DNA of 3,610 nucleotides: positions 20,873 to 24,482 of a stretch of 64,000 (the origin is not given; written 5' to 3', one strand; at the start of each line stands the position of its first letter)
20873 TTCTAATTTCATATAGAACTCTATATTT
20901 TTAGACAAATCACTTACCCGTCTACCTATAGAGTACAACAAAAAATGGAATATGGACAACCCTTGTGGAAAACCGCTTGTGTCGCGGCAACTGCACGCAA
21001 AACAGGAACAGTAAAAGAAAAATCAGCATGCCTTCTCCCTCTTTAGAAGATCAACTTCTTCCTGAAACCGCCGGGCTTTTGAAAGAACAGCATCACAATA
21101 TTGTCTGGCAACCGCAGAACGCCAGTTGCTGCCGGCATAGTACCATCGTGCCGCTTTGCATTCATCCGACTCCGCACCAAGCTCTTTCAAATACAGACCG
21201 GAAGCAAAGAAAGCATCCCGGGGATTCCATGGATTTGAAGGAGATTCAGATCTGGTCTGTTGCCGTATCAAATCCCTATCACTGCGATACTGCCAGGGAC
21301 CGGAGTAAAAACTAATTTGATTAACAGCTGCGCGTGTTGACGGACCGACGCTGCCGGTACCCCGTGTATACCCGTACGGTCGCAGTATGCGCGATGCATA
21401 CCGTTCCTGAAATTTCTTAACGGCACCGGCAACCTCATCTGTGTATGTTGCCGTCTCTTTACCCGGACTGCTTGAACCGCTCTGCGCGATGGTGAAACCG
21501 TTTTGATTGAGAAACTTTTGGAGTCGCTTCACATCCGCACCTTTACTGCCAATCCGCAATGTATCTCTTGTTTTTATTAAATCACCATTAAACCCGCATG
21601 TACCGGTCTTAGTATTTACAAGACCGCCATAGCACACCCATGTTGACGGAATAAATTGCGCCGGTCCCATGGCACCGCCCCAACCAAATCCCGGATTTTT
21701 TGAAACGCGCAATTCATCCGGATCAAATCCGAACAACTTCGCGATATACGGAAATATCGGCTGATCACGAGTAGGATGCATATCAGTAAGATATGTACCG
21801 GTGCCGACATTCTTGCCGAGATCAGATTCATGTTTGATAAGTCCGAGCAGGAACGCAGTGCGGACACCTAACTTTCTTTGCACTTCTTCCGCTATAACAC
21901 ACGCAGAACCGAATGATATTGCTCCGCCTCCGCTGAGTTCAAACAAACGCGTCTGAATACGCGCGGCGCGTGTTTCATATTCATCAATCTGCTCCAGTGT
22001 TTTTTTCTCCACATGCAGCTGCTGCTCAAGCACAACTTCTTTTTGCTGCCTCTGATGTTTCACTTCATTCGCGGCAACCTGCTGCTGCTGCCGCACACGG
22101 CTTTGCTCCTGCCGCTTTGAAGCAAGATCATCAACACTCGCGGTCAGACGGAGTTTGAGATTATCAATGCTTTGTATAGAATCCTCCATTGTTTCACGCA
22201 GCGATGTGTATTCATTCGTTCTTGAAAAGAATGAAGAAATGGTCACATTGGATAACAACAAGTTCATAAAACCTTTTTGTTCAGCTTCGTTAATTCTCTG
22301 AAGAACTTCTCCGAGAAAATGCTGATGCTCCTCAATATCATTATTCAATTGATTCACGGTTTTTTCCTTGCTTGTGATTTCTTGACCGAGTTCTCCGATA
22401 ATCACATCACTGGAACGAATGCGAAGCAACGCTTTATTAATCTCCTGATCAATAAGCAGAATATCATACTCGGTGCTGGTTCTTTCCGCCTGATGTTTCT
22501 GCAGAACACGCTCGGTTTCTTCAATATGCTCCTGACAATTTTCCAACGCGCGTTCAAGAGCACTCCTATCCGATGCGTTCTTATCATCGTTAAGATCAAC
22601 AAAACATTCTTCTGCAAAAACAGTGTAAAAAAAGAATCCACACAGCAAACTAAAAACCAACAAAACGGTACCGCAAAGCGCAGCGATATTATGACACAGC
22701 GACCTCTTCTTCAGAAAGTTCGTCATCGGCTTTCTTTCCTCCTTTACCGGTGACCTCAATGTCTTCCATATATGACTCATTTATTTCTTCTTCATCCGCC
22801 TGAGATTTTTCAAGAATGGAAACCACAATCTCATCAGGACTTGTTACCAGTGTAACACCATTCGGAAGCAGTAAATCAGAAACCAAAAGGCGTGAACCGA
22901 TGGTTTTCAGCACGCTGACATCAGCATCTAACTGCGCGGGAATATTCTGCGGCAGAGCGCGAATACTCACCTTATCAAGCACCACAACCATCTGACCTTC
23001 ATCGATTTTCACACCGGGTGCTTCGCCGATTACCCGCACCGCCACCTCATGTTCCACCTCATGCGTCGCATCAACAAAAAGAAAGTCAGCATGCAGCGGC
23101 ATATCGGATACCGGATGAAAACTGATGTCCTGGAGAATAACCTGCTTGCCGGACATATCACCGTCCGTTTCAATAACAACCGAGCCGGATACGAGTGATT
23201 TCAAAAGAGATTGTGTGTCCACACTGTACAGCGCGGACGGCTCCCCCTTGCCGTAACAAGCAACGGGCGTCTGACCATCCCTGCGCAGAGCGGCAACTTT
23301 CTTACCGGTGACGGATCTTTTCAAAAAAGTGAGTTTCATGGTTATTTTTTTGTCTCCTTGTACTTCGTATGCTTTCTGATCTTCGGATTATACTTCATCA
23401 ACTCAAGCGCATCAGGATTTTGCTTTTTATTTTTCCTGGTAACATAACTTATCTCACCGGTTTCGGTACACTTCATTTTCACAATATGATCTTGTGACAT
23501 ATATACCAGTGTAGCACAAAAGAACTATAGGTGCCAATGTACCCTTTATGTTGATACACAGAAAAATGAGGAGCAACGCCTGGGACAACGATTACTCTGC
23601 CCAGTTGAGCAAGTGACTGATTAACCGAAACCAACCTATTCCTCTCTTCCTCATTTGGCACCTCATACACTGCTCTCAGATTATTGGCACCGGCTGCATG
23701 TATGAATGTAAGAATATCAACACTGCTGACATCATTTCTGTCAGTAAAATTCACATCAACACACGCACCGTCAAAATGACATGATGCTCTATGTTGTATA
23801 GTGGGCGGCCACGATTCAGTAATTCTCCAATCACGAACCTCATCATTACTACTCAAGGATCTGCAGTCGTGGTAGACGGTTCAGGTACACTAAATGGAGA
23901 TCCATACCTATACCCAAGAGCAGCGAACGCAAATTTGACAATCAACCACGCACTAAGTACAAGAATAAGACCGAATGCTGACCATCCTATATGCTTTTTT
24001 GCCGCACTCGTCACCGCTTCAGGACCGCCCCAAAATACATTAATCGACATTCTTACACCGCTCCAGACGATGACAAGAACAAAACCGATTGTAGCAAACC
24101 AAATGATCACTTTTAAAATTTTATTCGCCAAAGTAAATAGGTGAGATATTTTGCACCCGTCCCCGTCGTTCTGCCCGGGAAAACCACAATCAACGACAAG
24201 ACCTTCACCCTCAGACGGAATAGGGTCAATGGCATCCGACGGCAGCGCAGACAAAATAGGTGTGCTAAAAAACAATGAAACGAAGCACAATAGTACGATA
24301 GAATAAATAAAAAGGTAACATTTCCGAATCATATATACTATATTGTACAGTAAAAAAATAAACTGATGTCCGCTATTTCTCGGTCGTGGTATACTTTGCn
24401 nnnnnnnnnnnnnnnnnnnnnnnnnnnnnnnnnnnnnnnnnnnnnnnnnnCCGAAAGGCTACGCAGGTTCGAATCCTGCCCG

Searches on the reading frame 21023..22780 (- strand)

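Call 5: search_protein_families(library=pfam, proteins=[window:21023-22780:-], max_evalue=0.01)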
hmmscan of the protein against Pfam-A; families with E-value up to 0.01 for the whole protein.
window:21023-22780:- (585 aa): 2 families
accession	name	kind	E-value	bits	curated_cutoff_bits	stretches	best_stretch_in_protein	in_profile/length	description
PF01471.23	PG_binding_1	-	1.1e-07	32.3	23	1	414-461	2-41/57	Putative peptidoglycan binding domain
PF13406.11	SLT_2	-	0.00057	19.6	24.3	0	367-385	152-170/292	Transglycosylase SLT domain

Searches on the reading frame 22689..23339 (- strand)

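Call 5: search_protein_families(library=pfam, proteins=[window:22689-23339:-], max_evalue=0.01)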
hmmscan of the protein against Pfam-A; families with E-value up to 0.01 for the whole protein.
window:22689-23339:- (216 aa): 2 families
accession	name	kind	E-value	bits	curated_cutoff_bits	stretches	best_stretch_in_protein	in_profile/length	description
PF14693.11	Ribosomal_TL5_C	-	3e-19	69.6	27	1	94-177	1-82/84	Ribosomal protein TL5, C-terminal domain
PF01386.24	Ribosomal_L25p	-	3.3e-14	53.5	23.6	1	7-86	5-82/82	Ribosomal L25p family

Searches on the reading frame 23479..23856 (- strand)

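Call 5: search_protein_families(library=pfam, proteins=[window:23479-23856:-], max_evalue=0.01)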
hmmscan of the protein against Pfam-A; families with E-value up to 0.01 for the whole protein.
window:23479-23856:- (125 aa): 0 families

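Call 10: search_protein_families(library=ncbifam, proteins=[window:23479-23856:-], max_evalue=0.1)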
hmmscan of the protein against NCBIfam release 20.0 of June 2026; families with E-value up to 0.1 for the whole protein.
window:23479-23856:- (125 aa): 1 family
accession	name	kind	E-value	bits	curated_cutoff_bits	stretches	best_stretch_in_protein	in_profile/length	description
NF007557.0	PRK10178.1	equivalog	0.08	12.6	176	1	22-76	93-146/188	D-alanyl-D-alanine dipeptidase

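Call 66: search_protein_families(library=pfam, proteins=[window:23479-23856:-], max_evalue=0.5)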
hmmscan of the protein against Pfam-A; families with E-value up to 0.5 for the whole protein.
window:23479-23856:- (125 aa): 2 families
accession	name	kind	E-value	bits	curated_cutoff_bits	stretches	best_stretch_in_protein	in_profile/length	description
PF00010.31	HLH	-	0.087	13.1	20.7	1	68-90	6-28/53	Helix-loop-helix DNA-binding domain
PF07836.16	DmpG_comm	-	0.16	12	27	1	104-116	10-22/63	DmpG-like communication domain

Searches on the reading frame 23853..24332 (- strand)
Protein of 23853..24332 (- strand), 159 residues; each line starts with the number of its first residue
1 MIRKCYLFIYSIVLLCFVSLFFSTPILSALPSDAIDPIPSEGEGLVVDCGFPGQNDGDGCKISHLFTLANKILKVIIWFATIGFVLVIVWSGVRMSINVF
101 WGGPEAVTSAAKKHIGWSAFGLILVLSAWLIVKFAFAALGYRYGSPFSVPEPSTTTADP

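Call 5: search_protein_families(library=pfam, proteins=[window:23853-24332:-], max_evalue=0.01)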
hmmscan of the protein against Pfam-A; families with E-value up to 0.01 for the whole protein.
window:23853-24332:- (159 aa): 1 family
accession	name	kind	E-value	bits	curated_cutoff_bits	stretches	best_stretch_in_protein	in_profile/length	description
PF18895.5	T4SS_pilin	-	1e-08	35.5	26.6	1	65-134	5-70/71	Type IV secretion system pilin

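Call 10: search_protein_families(library=ncbifam, proteins=[window:23853-24332:-], max_evalue=0.1)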
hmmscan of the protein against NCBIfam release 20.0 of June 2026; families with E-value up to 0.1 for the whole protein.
window:23853-24332:- (159 aa): 0 families
